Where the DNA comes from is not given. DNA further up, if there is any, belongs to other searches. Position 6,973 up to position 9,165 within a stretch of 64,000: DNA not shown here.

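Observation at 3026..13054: Ten-kb operon combining a Liv-type importer, AMP-forming CoA ligase, aminotransferase, IorAB and a GYD protein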

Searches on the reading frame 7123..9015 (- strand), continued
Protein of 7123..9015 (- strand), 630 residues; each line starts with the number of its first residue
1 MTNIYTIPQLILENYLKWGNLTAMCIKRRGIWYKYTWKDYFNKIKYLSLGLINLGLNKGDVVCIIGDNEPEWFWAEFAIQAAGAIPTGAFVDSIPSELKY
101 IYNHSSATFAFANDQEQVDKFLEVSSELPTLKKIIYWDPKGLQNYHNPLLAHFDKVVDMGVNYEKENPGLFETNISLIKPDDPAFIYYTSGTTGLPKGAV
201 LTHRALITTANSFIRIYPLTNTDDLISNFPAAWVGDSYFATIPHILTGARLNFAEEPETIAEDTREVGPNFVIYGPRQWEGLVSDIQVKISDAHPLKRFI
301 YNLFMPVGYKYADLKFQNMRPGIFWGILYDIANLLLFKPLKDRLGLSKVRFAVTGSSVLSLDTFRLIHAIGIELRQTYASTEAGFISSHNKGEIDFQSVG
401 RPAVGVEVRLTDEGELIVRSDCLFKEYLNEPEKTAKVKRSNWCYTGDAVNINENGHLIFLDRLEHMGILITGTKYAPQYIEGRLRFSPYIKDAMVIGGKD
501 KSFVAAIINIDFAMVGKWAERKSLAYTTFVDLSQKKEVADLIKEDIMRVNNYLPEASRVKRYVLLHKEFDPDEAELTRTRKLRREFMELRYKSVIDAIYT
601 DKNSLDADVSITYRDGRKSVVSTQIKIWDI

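Call 38: search_protein_representatives(protein=window:7123-9015:-)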
Query: 630 residues. Proteins with E-value up to 0.001 (for the whole library): 71808; up to 1e-10: 22698; up to 1e-30: 3503. The best 150 are listed.
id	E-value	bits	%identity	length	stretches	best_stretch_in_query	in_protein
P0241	3.6e-190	650.0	45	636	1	2-628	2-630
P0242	6.7e-182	622.7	45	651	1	3-629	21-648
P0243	4.2e-176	603.5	45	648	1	5-628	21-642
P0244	6.8e-175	599.5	43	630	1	4-627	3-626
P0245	3.2e-170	584.1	44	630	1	6-630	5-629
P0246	9.9e-169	579.2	42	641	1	6-629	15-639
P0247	9.7e-168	575.9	43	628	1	18-627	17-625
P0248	1.5e-167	575.2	41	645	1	2-628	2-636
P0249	5.3e-167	573.5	43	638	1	5-627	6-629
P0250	5.7e-167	573.4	42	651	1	5-627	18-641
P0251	2.0e-166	571.5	43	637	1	4-627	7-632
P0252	1.2e-165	569.0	42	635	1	6-608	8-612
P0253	3.4e-163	560.9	43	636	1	8-627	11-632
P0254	1.2e-161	555.8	42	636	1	6-628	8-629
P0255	1.3e-160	552.4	43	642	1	22-629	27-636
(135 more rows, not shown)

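Call 43: find_related_loci(query=A3, collection=genome_contigs, flank=10000)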
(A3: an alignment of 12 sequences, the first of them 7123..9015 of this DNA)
Query A3 (630 aa) in genome_contigs; peptide patterns used: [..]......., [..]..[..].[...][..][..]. (x = any residue, [..] = any of these).
599 stretches matched a pattern (row limit reached: there are more); 550 encode a relative of the query (tblastn E <= 1e-3); the best 80 are kept; 80 distinct loci.
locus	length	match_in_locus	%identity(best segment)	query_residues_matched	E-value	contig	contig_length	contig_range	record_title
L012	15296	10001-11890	79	1-630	0e+0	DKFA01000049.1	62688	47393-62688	MAG TPA_asm: Dehalococcoidia bacterium UBA6808 UBA6808_contig_19703, whole genome shotgun sequence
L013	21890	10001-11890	75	1-630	0e+0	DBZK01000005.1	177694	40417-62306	MAG TPA_asm: Dehalococcoidia bacterium UBA1162 UBA1162_contig_5830, whole genome shotgun sequence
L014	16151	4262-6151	75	1-630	0e+0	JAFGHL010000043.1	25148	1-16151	MAG: Dehalococcoidia bacterium isolate Zod_Metabat.1459 k87_4058899, whole genome shotgun sequence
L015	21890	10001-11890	75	1-630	0e+0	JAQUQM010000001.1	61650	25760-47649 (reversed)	MAG: Dehalococcoidia bacterium isolate STD1_5 NODE_947_length_61650_cov_3.506120_Sandtown_D1, whole genome shotgun seque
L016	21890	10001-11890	76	1-630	0e+0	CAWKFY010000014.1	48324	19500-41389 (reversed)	MAG: uncultured Chloroflexia bacterium isolate MFD04492.bin.2.15 genome assembly, contig: contig_34879, whole genome sho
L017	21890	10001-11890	74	1-630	0e+0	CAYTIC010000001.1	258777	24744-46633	MAG TPA_asm: uncultured Dehalococcoidales bacterium isolate SRP302447_co3_791 genome assembly, contig: NODE_109_length_2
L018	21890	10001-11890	75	1-630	0e+0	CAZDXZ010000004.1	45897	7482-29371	MAG TPA_asm: uncultured Dehalococcoidales bacterium isolate SRP098346_co1_76 genome assembly, contig: NODE_394_length_45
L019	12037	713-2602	76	1-630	0e+0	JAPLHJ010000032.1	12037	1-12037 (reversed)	MAG: Chloroflexota bacterium isolate LacPavin_0419_WC70L_MAG_53_9 LacPavin_0419_WC70L_scaffold_129725, whole genome shot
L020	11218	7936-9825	75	1-630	0e+0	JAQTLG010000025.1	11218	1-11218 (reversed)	MAG: Dehalococcoidia bacterium isolate STA_11 NODE_11721_length_11218_cov_2.398611_Sandtown_A, whole genome shotgun sequ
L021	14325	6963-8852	75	1-630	0e+0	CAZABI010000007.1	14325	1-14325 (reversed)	MAG TPA_asm: uncultured Dehalococcoidales bacterium isolate SRP178699_co2_402 genome assembly, contig: NODE_3599_length_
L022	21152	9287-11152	73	6-627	0e+0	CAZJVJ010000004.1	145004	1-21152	MAG TPA_asm: uncultured Dehalococcoidales bacterium isolate binchicken_co40_102 genome assembly, contig: NODE_139_length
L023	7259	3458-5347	72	1-630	0e+0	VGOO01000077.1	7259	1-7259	MAG: Chloroflexi bacterium isolate M_DeepCast_400m_m2_044 M_DeepCast_400m_m2_044_Ga0194112_10021622, whole genome shotgu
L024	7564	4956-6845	72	1-630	0e+0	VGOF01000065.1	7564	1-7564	MAG: Chloroflexi bacterium isolate K_DeepCast_250m_m2_195 K_DeepCast_250m_m2_195_Ga0194125_10021633, whole genome shotgu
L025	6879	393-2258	72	6-627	0e+0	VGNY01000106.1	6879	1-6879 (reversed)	MAG: Chloroflexi bacterium isolate M_DeepCast_200m_mx_194 M_DeepCast_200m_mx_194_Ga0194113_10022446, whole genome shotgu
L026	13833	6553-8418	72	6-627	0e+0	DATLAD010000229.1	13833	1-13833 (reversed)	MAG TPA_asm: Dehalococcoidales bacterium isolate SMAG_U14262 k141_869334, whole genome shotgun sequence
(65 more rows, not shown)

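Call 63: find_homologous_proteins(query=P0241, max_evalue=1e-30)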
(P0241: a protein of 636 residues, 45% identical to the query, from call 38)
Query P0241 (636 aa): 4612 proteins with E <= 1e-30 among 8000 candidates; the best 120 are listed.
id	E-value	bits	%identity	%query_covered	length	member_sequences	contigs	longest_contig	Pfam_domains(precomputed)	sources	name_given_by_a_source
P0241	0.0e+0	1483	100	100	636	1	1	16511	PF00501.35,PF23562.3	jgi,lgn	jgi:long-chain acyl-CoA synthetase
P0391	1.2e-256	872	58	99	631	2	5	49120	PF00501.35,PF23562.3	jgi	-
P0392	3.0e-256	870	58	100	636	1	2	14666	PF00501.35,PF23562.3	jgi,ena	-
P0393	3.5e-256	870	58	99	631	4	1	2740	PF00501.35,PF23562.3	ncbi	-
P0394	2.0e-255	868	57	99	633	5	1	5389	PF00501.35,PF23562.3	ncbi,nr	ncbi:MAG TPA: long-chain fatty acid--CoA ligase [Dehalococcoidia bacterium]|nr:long-chain fatty acid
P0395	9.2e-255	865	58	99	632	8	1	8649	PF00501.35,PF23562.3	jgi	-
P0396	1.2e-254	865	57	99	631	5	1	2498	PF00501.35,PF23562.3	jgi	-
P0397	1.5e-254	865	57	99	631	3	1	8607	PF00501.35,PF23562.3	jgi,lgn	jgi:long-chain acyl-CoA synthetase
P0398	4.5e-254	863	58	99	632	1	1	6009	PF00501.35,PF23562.3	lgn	-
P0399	4.6e-253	860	56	99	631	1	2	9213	PF00501.35,PF23562.3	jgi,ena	-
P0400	5.4e-253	860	57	99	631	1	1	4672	PF00501.35,PF23562.3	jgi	-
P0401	2.2e-252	858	57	99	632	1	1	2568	PF00501.35,PF23562.3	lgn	-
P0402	5.4e-252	856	57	99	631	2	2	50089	PF00501.35,PF23562.3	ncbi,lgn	-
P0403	2.7e-251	854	57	100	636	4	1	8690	PF00501.35,PF23562.3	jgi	-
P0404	1.6e-248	845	56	99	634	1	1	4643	PF00501.35,PF23562.3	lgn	-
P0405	1.3e-247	842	56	99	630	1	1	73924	PF00501.35,PF23562.3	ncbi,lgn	-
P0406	2.0e-246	838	57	98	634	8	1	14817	PF00501.35,PF23562.3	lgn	-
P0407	2.4e-246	838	55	99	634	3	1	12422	PF00501.35,PF23562.3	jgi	jgi:long-chain acyl-CoA synthetase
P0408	4.1e-246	837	55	99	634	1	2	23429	PF00501.35,PF23562.3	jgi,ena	-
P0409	2.6e-245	834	57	99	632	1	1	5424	PF00501.35,PF23562.3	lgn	-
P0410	7.0e-245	833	55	99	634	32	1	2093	PF00501.35,PF23562.3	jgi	jgi:long-chain acyl-CoA synthetase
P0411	1.4e-244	832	56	99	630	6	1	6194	PF00501.35,PF23562.3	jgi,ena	-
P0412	6.0e-244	830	57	99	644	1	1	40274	PF00501.35,PF23562.3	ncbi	-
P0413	8.4e-244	829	54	98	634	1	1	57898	PF00501.35,PF23562.3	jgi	jgi:long-chain acyl-CoA synthetase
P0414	1.5e-243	828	54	99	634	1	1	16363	PF00501.35,PF23562.3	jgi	-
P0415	1.8e-243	828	55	99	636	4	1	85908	PF00501.35,PF23562.3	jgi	-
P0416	2.0e-242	825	55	99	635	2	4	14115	PF00501.35,PF23562.3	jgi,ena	-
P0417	2.9e-242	824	54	99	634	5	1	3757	PF00501.35,PF23562.3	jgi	jgi:long-chain acyl-CoA synthetase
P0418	3.5e-242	824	55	99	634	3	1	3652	PF00501.35,PF23562.3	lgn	-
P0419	4.3e-242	823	54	99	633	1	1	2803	PF00501.35,PF23562.3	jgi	-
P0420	4.4e-242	823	54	99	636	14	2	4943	PF00501.35,PF23562.3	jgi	jgi:long-chain acyl-CoA synthetase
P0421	1.0e-241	822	55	99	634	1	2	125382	PF00501.35,PF23562.3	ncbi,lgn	-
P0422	1.9e-241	821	54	99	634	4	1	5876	PF00501.35,PF23562.3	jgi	jgi:long-chain acyl-CoA synthetase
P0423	3.5e-241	821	54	99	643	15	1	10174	PF00501.35,PF23562.3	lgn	-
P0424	3.6e-241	820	55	99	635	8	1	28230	PF00501.35,PF23562.3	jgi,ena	-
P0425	3.9e-241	820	53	99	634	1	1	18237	PF00501.35,PF23562.3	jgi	-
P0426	8.1e-241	819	53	99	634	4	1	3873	PF00501.35,PF23562.3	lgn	-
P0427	8.8e-241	819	54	99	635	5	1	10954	PF00501.35,PF23562.3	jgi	-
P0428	1.4e-240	819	53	99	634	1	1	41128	PF00501.35,PF23562.3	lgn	-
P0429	1.9e-240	818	54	99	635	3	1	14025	PF00501.35,PF23562.3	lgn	-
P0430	2.4e-240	818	55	99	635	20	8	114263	PF00501.35,PF23562.3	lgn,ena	-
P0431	3.8e-240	817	54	99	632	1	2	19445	PF00501.35,PF23562.3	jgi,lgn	jgi:long-chain acyl-CoA synthetase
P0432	3.8e-240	817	54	99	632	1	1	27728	PF00501.35,PF23562.3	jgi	jgi:long-chain acyl-CoA synthetase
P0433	4.1e-240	817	54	99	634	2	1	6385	PF00501.35,PF23562.3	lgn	-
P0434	4.6e-240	817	54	99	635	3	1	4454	PF00501.35,PF23562.3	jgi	jgi:long-chain acyl-CoA synthetase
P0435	5.1e-240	817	54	99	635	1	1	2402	PF00501.35,PF23562.3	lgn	-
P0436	5.2e-240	817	54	99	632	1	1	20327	PF00501.35,PF23562.3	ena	-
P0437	6.8e-240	816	54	99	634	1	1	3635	PF00501.35,PF23562.3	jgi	jgi:long-chain acyl-CoA synthetase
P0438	7.7e-240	816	54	99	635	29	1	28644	PF00501.35,PF23562.3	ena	-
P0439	9.1e-240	816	54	99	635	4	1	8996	PF00501.35,PF23562.3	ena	-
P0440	9.4e-240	816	55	99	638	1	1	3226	PF00501.35,PF23562.3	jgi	jgi:long-chain acyl-CoA synthetase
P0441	1.1e-239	816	53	99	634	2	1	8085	PF00501.35,PF23562.3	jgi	jgi:long-chain acyl-CoA synthetase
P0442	1.2e-239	815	54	98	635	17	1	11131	PF00501.35,PF23562.3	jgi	jgi:long-chain acyl-CoA synthetase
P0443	1.7e-239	815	54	99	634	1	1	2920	PF00501.35,PF23562.3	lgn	-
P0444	1.9e-239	815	55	99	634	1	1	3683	PF00501.35,PF23562.3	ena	-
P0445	2.4e-239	814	53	99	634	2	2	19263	PF00501.35,PF23562.3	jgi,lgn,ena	-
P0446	4.2e-239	814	53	99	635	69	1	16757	PF00501.35,PF23562.3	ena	-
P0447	5.0e-239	813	53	99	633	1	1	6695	PF00501.35,PF23562.3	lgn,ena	-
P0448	5.0e-239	813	54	99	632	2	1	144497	PF00501.35,PF23562.3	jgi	jgi:long-chain acyl-CoA synthetase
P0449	7.0e-239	813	53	99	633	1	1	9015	PF00501.35,PF23562.3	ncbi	-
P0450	1.1e-238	812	54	98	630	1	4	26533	PF00501.35,PF23562.3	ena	-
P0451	1.3e-238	812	54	99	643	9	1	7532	PF00501.35,PF23562.3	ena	-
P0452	1.4e-238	812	54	99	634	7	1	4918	PF00501.35,PF23562.3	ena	-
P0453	1.4e-238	812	54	99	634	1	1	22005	PF00501.35,PF23562.3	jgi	jgi:long-chain acyl-CoA synthetase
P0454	1.4e-238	812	54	98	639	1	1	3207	PF00501.35,PF23562.3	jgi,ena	-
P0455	1.5e-238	812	54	99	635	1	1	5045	PF00501.35,PF23562.3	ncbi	-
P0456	1.5e-238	812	54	98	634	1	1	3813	PF00501.35,PF23562.3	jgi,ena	-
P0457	1.6e-238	812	53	99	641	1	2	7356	PF00501.35,PF23562.3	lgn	-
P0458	1.9e-238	811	54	99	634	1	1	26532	PF00501.35,PF23562.3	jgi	-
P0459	2.5e-238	811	54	99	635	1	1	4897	PF00501.35,PF23562.3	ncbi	-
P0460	3.0e-238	811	54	99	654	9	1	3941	PF00501.35,PF23562.3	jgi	jgi:long-chain acyl-CoA synthetase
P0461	3.1e-238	811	53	99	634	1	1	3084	PF00501.35,PF23562.3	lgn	-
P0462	3.8e-238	810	54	98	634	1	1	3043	PF00501.35,PF23562.3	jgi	jgi:long-chain acyl-CoA synthetase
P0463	3.8e-238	810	54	99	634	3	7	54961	PF00501.35,PF23562.3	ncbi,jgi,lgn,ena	-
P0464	5.0e-238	810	54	98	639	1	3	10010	PF00501.35,PF23562.3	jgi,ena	-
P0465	5.0e-238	810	54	98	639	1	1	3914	PF00501.35,PF23562.3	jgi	-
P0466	5.1e-238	810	54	99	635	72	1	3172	PF00501.35,PF23562.3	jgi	-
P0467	5.2e-238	810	54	98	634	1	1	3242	PF00501.35,PF23562.3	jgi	jgi:long-chain acyl-CoA synthetase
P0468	5.3e-238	810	54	98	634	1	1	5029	PF00501.35,PF23562.3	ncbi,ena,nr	ncbi:MAG: AMP-binding protein [Desulfobacterales bacterium]|nr:AMP-binding protein [Desulfobacterale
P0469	5.3e-238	810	53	99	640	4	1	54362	PF00501.35,PF23562.3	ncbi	-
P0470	5.3e-238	810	53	99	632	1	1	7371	PF00501.35,PF23562.3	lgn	-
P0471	6.2e-238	810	55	98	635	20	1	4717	PF00501.35,PF23562.3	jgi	jgi:long-chain acyl-CoA synthetase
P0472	7.1e-238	810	53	99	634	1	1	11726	PF00501.35,PF23562.3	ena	-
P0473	7.6e-238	809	54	98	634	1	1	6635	PF00501.35,PF23562.3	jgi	jgi:long-chain acyl-CoA synthetase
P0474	8.0e-238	809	54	98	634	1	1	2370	PF00501.35,PF23562.3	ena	-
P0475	8.6e-238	809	54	99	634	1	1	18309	PF00501.35,PF23562.3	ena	-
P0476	1.4e-237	809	53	99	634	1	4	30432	PF00501.35,PF23562.3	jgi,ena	jgi:long-chain acyl-CoA synthetase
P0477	1.6e-237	808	53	99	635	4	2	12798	PF00501.35,PF23562.3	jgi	-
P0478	1.7e-237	808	54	98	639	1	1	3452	PF00501.35,PF23562.3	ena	-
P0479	1.7e-237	808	54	99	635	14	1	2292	PF00501.35,PF23562.3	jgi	jgi:long-chain acyl-CoA synthetase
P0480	2.1e-237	808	54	98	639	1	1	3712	PF00501.35,PF23562.3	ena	-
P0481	2.7e-237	808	54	99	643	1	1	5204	PF00501.35,PF23562.3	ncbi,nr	ncbi:MAG: AMP-binding protein [Deltaproteobacteria bacterium]|nr:AMP-binding protein [Deltaproteobac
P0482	3.4e-237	807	54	98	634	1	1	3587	PF00501.35,PF23562.3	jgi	jgi:long-chain acyl-CoA synthetase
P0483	3.5e-237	807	53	99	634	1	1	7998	PF00501.35,PF23562.3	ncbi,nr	ncbi:MAG: AMP-binding protein [Thermodesulfobacteriota bacterium]|nr:AMP-binding protein [Thermodesu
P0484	3.8e-237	807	53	99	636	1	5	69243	PF00501.35,PF23562.3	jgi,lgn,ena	-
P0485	4.1e-237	807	53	99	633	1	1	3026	PF00501.35,PF23562.3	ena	-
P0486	4.2e-237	807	54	98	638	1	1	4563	PF00501.35,PF23562.3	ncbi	-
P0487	4.9e-237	807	53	99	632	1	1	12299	PF00501.35,PF23562.3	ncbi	-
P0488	5.1e-237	807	54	99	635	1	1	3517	PF00501.35,PF23562.3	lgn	-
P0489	6.8e-237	806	54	98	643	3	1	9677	PF00501.35,PF23562.3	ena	-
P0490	8.2e-237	806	54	99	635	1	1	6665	PF00501.35,PF23562.3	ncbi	-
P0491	9.3e-237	806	54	99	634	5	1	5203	PF00501.35,PF23562.3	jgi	jgi:long-chain acyl-CoA synthetase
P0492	1.1e-236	806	54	99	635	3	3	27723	PF00501.35,PF23562.3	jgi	jgi:long-chain acyl-CoA synthetase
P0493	1.3e-236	805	53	99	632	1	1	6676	PF00501.35,PF23562.3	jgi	-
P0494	1.7e-236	805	53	98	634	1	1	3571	PF00501.35,PF23562.3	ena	-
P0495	3.6e-236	804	53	99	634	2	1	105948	PF00501.35,PF23562.3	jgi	jgi:long-chain acyl-CoA synthetase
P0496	4.8e-236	804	53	98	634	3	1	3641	PF00501.35,PF23562.3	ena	-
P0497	6.8e-236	803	53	99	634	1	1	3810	PF00501.35,PF23562.3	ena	-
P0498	7.8e-236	803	54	99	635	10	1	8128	PF00501.35,PF23562.3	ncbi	-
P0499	9.2e-236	803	53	99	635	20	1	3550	PF00501.35,PF23562.3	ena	-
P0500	1.2e-235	802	54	98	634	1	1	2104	PF00501.35,PF23562.3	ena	-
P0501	1.9e-235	802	54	99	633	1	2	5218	PF00501.35,PF23562.3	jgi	-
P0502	2.5e-235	801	53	99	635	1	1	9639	PF00501.35,PF23562.3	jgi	-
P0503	3.3e-235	801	54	99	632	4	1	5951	PF00501.35,PF23562.3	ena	-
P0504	3.5e-235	801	54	99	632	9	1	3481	PF00501.35,PF23562.3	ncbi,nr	ncbi:MAG: long-chain fatty acid--CoA ligase [Chloroflexi bacterium]|nr:long-chain fatty acid--CoA li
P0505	4.3e-235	800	53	99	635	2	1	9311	PF00501.35,PF23562.3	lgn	-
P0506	4.6e-235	800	53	98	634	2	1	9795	PF00501.35,PF23562.3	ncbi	-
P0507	5.8e-235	800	53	99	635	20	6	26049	PF00501.35,PF23562.3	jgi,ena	jgi:long-chain acyl-CoA synthetase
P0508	6.6e-235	800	54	99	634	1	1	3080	PF00501.35,PF23562.3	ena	-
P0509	6.9e-235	800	54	99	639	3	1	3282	PF00501.35,PF23562.3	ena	-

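Call 64: find_encoding_contigs(protein=P0241, flank=9000, max_places=1)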
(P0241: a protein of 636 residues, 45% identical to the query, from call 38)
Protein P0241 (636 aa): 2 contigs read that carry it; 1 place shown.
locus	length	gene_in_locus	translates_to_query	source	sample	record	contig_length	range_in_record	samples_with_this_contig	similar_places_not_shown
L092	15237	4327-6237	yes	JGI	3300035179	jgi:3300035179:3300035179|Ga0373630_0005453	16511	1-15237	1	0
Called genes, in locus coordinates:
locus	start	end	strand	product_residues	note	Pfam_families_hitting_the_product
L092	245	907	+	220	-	PF00440:TetR_N, PF17932:TetR_C_24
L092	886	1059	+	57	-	-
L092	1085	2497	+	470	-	PF00881:Nitroreductase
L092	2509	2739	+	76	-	-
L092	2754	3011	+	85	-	-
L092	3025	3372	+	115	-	PF02036:SCP2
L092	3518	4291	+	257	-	PF00005:ABC_tran, PF12399:BCA_ABC_TP_C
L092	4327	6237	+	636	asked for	PF00501:AMP-binding, PF23562:AMP-binding_C_3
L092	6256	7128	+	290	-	PF02653:BPD_transp_2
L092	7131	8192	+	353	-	PF02653:BPD_transp_2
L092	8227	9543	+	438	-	PF13458:Peripla_BP_6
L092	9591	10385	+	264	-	PF00005:ABC_tran, PF13304:AAA_21 (faint)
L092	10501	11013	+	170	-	PF01575:MaoC_dehydratas (weak), PF13452:FAS1_DH_region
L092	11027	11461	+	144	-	-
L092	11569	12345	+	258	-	PF00378:ECH_1, PF16113:ECH_2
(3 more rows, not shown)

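Call 65: find_encoding_contigs(protein=P0448, flank=9000, max_places=1)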
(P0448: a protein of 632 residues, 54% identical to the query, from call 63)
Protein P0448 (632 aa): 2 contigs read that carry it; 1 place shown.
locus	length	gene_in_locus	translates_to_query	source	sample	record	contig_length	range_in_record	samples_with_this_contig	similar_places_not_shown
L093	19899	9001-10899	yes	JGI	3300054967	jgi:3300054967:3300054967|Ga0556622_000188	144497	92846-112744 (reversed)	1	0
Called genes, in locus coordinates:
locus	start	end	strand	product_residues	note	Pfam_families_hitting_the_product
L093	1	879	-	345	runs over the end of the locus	PF01008:IF-2B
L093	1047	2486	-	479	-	PF02934:GatB_N, PF02637:GatB_Yqey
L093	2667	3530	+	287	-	PF06293:Kdo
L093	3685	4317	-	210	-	PF12146:Hydrolase_4, PF12697:Abhydrolase_6 (faint), PF20408:Abhydrolase_11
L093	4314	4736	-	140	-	-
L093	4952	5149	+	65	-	-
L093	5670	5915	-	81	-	PF04255:DUF433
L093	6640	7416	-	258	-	PF00561:Abhydrolase_1 (weak), PF12146:Hydrolase_4 (faint), PF00326:Peptidase_S9 (weak)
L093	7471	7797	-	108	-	-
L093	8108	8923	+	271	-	PF00005:ABC_tran, PF12399:BCA_ABC_TP_C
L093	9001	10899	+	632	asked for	PF00501:AMP-binding, PF23562:AMP-binding_C_3 (weak)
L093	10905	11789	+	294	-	PF02653:BPD_transp_2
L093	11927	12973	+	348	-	PF02653:BPD_transp_2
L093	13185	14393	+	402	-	PF13458:Peripla_BP_6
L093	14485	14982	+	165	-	-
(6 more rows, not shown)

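Call 66: find_encoding_contigs(protein=P0421, flank=9000, max_places=1)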
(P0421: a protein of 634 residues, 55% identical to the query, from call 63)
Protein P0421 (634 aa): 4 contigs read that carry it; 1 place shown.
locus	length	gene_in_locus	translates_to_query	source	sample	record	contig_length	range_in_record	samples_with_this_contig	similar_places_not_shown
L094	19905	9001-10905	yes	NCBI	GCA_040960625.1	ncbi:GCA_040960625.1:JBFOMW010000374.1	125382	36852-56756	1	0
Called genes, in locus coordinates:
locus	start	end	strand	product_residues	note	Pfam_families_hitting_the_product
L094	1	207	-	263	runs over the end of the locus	PF01887:SAM_HAT_N, PF20257:SAM_HAT_C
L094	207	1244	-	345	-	PF01008:IF-2B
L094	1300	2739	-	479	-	PF02934:GatB_N, PF02637:GatB_Yqey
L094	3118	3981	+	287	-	PF06293:Kdo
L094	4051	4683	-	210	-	PF12146:Hydrolase_4 (faint), PF20408:Abhydrolase_11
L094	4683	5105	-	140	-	-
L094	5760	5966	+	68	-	-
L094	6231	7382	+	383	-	PF07690:MFS_1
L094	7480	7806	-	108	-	-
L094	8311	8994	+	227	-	PF00005:ABC_tran, PF12399:BCA_ABC_TP_C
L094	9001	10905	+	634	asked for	PF00501:AMP-binding, PF23562:AMP-binding_C_3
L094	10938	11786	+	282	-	PF02653:BPD_transp_2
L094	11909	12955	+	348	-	PF02653:BPD_transp_2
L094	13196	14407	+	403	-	PF13458:Peripla_BP_6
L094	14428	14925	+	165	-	-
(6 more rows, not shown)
